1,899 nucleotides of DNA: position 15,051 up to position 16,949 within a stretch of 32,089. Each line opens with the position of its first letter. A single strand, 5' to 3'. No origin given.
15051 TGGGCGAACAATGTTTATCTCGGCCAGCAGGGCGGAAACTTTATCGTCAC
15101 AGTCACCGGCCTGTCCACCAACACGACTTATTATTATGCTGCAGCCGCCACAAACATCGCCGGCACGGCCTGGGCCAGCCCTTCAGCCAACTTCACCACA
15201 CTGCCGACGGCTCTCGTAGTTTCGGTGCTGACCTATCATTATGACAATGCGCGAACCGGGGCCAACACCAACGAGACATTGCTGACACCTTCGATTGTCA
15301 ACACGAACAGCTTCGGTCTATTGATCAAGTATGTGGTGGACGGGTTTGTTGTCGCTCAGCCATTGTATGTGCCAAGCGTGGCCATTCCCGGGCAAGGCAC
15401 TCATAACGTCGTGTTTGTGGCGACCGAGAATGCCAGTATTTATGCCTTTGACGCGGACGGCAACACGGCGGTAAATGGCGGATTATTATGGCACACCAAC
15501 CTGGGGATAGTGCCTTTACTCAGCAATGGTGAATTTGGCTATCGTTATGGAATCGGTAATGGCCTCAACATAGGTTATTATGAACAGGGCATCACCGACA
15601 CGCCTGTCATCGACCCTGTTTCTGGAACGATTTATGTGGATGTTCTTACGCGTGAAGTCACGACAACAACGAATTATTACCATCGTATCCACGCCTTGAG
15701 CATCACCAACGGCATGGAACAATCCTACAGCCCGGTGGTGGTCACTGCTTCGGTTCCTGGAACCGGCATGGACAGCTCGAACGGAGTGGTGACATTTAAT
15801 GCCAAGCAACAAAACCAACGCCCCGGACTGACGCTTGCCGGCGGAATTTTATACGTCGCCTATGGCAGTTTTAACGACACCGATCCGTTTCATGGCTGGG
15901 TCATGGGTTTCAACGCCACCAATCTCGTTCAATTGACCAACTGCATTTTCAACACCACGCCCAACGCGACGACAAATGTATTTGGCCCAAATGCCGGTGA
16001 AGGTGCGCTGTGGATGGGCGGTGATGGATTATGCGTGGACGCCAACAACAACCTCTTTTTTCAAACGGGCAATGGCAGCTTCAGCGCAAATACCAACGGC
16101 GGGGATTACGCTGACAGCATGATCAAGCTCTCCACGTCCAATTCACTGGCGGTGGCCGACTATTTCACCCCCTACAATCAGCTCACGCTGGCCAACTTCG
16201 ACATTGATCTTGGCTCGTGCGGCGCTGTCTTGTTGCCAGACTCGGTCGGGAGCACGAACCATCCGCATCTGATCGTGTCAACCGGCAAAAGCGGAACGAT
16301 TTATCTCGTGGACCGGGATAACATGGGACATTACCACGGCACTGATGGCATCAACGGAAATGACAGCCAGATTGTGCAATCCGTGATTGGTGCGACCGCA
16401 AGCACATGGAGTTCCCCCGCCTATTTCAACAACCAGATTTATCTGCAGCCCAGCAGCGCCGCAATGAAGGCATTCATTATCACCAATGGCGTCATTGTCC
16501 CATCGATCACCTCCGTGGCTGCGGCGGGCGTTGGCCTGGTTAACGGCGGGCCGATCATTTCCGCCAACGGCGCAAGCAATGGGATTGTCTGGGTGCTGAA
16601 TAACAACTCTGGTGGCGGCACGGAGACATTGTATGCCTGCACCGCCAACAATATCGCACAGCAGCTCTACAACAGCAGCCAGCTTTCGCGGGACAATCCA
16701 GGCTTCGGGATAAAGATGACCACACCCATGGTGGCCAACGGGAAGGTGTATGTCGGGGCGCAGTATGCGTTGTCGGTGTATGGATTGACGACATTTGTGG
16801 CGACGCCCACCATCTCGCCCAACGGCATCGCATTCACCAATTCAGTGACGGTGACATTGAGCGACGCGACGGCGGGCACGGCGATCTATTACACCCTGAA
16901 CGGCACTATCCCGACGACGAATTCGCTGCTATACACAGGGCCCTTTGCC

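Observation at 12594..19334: Giant chimeric surface protein embedded in the middle of a glycan-assembly locus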

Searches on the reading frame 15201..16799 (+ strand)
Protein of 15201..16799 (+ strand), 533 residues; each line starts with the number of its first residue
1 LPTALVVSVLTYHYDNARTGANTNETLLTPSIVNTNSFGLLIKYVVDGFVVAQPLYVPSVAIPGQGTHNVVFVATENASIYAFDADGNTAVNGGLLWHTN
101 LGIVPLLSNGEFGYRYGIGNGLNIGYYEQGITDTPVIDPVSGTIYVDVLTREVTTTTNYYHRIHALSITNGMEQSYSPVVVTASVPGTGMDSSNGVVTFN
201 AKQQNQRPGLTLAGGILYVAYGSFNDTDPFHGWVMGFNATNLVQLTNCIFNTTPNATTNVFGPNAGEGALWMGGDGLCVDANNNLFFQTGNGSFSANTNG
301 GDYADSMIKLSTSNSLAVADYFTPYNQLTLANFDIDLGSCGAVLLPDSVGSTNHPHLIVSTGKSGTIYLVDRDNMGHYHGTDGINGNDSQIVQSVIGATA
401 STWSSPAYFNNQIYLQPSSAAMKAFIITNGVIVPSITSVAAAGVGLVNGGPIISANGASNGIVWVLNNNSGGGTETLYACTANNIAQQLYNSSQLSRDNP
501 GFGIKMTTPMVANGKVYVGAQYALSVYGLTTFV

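Call 23: find_homologous_proteins(query=window:15201-16799:+, max_evalue=0.00001)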
Query window:15201-16799:+ (533 aa): 7716 proteins with E <= 0.00001 among 8000 candidates; the best 120 are listed.
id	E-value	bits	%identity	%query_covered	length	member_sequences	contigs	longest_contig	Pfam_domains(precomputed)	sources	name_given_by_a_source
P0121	6.5e-212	723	66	98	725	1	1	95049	PF07691.18,PF13287.13,PF13290.14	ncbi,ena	-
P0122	6.2e-208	710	64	99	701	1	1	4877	PF13287.13,PF13290.14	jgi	jgi:hypothetical protein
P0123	9.8e-208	710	66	98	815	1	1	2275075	PF07691.18,PF13287.13,PF13290.14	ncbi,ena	-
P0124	1.9e-190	652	62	92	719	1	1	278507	-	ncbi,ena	-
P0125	3.1e-189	648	61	99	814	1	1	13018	PF07679.23,PF13927.13,PF13287.13,PF13290.14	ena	-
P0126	3.3e-189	648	60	98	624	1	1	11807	-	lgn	-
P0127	8.3e-188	644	60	98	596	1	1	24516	-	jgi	jgi:hypothetical protein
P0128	1.1e-187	643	60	98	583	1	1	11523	-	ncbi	-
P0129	1.5e-186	640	59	99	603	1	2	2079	-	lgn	-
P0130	3.2e-186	639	61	98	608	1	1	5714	-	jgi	jgi:hypothetical protein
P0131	3.2e-186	639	59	98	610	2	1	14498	-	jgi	-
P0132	1.8e-185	636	59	99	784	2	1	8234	PF07691.18,PF13287.13,PF13290.14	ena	-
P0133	3.2e-185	635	59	100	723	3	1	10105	PF13287.13,PF13290.14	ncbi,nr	ncbi:MAG TPA: chitobiase/beta-hexosaminidase C-terminal domain-containing protein, partial [Verrucom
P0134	3.6e-185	635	60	98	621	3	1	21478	-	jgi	jgi:hypothetical protein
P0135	4.0e-185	635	58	99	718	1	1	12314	PF07691.18,PF13287.13,PF13290.14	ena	-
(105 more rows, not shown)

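Call 29: search_protein_families(library=pfam, proteins=[window:15201-16799:+], max_evalue=10)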
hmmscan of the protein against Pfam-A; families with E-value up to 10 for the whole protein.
window:15201-16799:+ (533 aa): 0 families

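Call 31: search_solved_structures(query=A1, max_evalue=10, show_alignments=2)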
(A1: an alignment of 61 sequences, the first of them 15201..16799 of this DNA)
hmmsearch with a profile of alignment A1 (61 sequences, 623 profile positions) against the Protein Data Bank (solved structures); distinct sequences matched with E-value up to 10: 2.
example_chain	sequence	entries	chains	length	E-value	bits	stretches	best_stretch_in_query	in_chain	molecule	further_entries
3n6t_A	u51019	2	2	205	0.75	11.2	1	65-91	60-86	LysR type regulator of tsaMBCD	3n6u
3fxq_A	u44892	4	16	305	1.3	10.5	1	65-91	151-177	LysR type regulator of tsaMBCD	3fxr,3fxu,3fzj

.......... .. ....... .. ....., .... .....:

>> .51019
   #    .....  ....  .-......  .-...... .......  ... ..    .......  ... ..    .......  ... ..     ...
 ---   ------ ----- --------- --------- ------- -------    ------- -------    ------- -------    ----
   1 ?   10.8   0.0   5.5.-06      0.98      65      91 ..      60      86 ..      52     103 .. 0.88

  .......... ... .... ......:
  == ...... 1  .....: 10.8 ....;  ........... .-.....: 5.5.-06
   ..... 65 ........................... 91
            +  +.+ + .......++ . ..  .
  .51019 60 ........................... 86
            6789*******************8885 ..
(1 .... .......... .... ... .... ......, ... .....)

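Call 36: find_related_loci(query=A1, collection=genome_contigs, flank=10000)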
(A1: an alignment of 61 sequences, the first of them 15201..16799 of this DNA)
Query A1 (533 aa) in genome_contigs; peptide patterns used: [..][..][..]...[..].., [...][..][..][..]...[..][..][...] (x = any residue, [..] = any of these).
600 stretches matched a pattern (row limit reached: there are more); 486 encode a relative of the query (tblastn E <= 1e-3); the best 80 are kept; 80 distinct loci.
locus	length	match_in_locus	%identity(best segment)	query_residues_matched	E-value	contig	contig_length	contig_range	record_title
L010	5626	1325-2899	69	6-533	0e+0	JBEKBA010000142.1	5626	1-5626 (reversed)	MAG: Verrucomicrobiota bacterium isolate SPRUCE 125 SPRUCE_125_142, whole genome shotgun sequence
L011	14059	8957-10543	64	2-533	0e+0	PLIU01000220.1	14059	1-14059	MAG: Verrucomicrobiales bacterium isolate palsa_1400 73.20110800_P3S.15_contig_3251, whole genome shotgun sequence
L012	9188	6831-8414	64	2-533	0e+0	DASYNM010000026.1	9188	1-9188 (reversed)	MAG TPA_asm: Verrucomicrobiia bacterium isolate SMAG_U4403 k141_2045208, whole genome shotgun sequence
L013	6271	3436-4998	63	1-528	0e+0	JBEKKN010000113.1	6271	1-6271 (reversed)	MAG: Verrucomicrobiota bacterium isolate SPRUCE 348 SPRUCE_348_113, whole genome shotgun sequence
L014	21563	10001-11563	63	1-528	0e+0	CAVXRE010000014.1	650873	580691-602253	MAG: uncultured Verrucomicrobiae bacterium isolate MFD01223.bin.1.112 genome assembly, contig: contig_7520, whole genome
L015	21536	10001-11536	55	9-533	2e-172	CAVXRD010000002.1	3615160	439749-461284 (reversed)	MAG: uncultured Verrucomicrobiae bacterium isolate MFD09671.bin.1.3 genome assembly, contig: contig_27447, whole genome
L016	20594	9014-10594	51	7-529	9e-158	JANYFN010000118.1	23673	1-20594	MAG: Limisphaerales bacterium isolate 339R_metabinner_32 339R_k141_1237629, whole genome shotgun sequence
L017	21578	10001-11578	52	7-529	1e-155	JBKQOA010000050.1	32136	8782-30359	MAG: Limisphaerales bacterium isolate LASCr2D2E2F__bin_97 LASCr2D2E2F_000000111258, whole genome shotgun sequence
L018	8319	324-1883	49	7-529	3e-146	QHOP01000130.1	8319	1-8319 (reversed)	MAG: Verrucomicrobia bacterium isolate AV5 14_0919_12_20cm_scaffold_5362_curated, whole genome shotgun sequence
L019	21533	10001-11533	46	6-529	3e-131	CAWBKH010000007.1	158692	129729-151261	MAG: uncultured Verrucomicrobiae bacterium isolate MFD03044.bin.1.108 genome assembly, contig: contig_56919, whole genom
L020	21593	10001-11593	48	2-533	6e-131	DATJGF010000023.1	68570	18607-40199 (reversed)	MAG TPA_asm: Candidatus Limnocylindrales bacterium isolate SMAG_U15479 k141_9254747, whole genome shotgun sequence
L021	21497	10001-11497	45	7-529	2e-129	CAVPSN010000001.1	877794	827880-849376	MAG: Bryobacterales bacterium isolate MFD00031.bin.2.181 genome assembly, contig: contig_14163, whole genome shotgun seq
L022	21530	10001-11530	45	1-529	2e-128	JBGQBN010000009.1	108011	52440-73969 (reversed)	MAG: Terriglobia bacterium isolate OBJ2_061818_110_63 k141_2263309_length_108011_cov_22.7137, whole genome shotgun seque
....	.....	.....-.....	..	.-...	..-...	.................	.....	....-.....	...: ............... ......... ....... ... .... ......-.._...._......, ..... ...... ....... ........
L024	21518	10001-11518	44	7-529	5e-127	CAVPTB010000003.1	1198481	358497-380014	MAG: uncultured Acidobacteriaceae bacterium isolate MFD09671.bin.2.121 genome assembly, contig: contig_10437, whole geno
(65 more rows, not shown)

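Call 37: predict_structure(alignment_id=A1)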
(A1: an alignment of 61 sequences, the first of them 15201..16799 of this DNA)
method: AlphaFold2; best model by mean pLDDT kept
length: 533 residues; sequences in the alignment: 61
mean_pLDDT: 84.7   pTM: 0.90
mean pLDDT of the five models: 84.7, 83.1, 82.8, 82.4, 81.7
residues with pLDDT >= 90: 289; 70-90: 155; 50-70: 67; < 50: 22
segments of 3 or more residues with pLDDT < 50: 1-13, 119-124, 227-229
pLDDT, mean of each block of 10 residues (from residue 1): 37 51 74 95 95 91 95 96 93 95 80 57 62 90 95 78 98 98 90 90 83 93 64 93 96 78 65 77 89 65 82 92 86 75 90 95 93 88 71 94 88 91 96 96 77 84 84 85 95 93 85 92 95 82
secondary structure, 60 per line:
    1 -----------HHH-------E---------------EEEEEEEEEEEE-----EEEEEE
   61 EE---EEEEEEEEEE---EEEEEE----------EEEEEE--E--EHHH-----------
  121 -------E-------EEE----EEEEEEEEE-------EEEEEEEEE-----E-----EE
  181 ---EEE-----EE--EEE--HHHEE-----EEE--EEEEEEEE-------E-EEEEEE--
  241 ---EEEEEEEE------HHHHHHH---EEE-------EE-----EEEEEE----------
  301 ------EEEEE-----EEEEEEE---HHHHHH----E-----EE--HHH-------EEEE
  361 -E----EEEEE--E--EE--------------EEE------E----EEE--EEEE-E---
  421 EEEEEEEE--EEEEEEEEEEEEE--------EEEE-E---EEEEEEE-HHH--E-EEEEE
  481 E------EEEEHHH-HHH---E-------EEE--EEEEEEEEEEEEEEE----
elements in order: E38-49 E55-62 E66-75 E79-84 E95-100 E136-138 E143-151 E159-167 E184-186 E196-198 E211-213 E216-223 E233-238 E244-251 H258-264 E268-270 E285-290 E307-311 E317-323 H327-332 E357-360 E367-371 E393-395 E407-409 E412-415 E421-428 E431-443 E452-455 E461-467 E476-481 E488-491 E510-512 E515-529

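Call 40: fold_search(model_id=the predicted structure, library=pdb)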
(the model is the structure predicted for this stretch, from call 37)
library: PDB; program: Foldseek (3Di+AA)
matches with E <= 10: 1411; with E <= 0.001: 846
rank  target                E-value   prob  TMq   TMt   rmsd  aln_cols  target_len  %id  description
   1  9a3d_MODEL_1_A        2.7e-13  1.00  0.53  0.71   7.5       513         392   11  Model of E. coli BamB by in-cell photo-crosslinking MS and deep learning (released 2023-02-24)
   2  1kv9                  1.1e-12  1.00  0.57  0.46   9.7       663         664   13  Structure at 1.9 A Resolution of a Quinohemoprotein Alcohol Dehydrogenase from Pseudomonas putida HK5 (released 2002-07-10)
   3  1yiq                  1.2e-12  1.00  0.53  0.42   8.4       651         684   13  Molecular cloning and structural analysis of quinohemoprotein alcohol dehydrogenase ADHIIG from Pseudomonas putida HK5.  (released 2005-08-16)
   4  8gy2_A                1.3e-12  1.00  0.59  0.44   8.5       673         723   14  Cryo-EM Structure of Membrane-Bound Alcohol Dehydrogenase from Gluconobacter oxydans (released 2023-08-02)
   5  9hg9_B                3.1e-12  1.00  0.49  0.69   9.0       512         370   10  BAM-SurA-darobactin complex in the swing-in state (released 2025-04-16)
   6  9mgf_B                3.3e-12  1.00  0.51  0.72   7.4       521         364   10  beta-barrel assembly machine from Escherichia coli in a middle state of substrate assembly (released 2025-12-17)
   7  7tt2_B                3.3e-12  1.00  0.50  0.73   7.0       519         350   11  BamABCDE bound to substrate EspP class 3 (released 2022-03-30)
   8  9cnx_B                4.3e-12  1.00  0.52  0.75   7.3       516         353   10  CryoEM structure of BAM in complex with the PTB1 closed-state inhibitor (in DDM detergent) (released 2024-12-25)
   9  7cqy_F                7.4e-12  1.00  0.47  0.55  10.9       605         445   12  Tetrathionate hydrolase from Acidithiobacillus ferrooxidans mutant - D325N (released 2021-01-27)
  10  3q7o                  9.1e-12  1.00  0.46  0.65   8.0       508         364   11  The crystal structure of BamB from the BAM complex in spacegroup P213 (released 2011-02-09)
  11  7cqy_C                9.6e-12  1.00  0.51  0.65   6.6       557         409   12  Tetrathionate hydrolase from Acidithiobacillus ferrooxidans mutant - D325N (released 2021-01-27)
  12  3q7m                  9.6e-12  1.00  0.49  0.73   7.8       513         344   11  The crystal structure of BamB from the BAM complex in spacegroup I222 (released 2011-02-09)
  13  3q54                  1.3e-11  1.00  0.49  0.72   8.2       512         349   11  Crystal structure of Escherichia coli BamB (released 2012-05-09)
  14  9p1u_B                1.7e-11  1.00  0.49  0.73   7.7       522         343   10  beta-barrel assembly machine from Escherichia coli in an late state of LptD assembly (released 2026-03-11)
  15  8qp5_B                1.8e-11  1.00  0.46  0.66   9.0       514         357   10  Release Complex: BAM bound EspP (SurA released) (released 2024-09-25)
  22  1kb0                  5.1e-11  1.00  0.54  0.45   8.0       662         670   13  Crystal Structure of Quinohemoprotein Alcohol Dehydrogenase from Comamonas testosteroni (released 2001-12-28)
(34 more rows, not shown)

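Call 91: search_protein_families(library=ncbifam, proteins=[window:15201-16799:+], max_evalue=0.01)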
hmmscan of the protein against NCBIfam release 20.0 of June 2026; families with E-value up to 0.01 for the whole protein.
window:15201-16799:+ (533 aa): 0 families
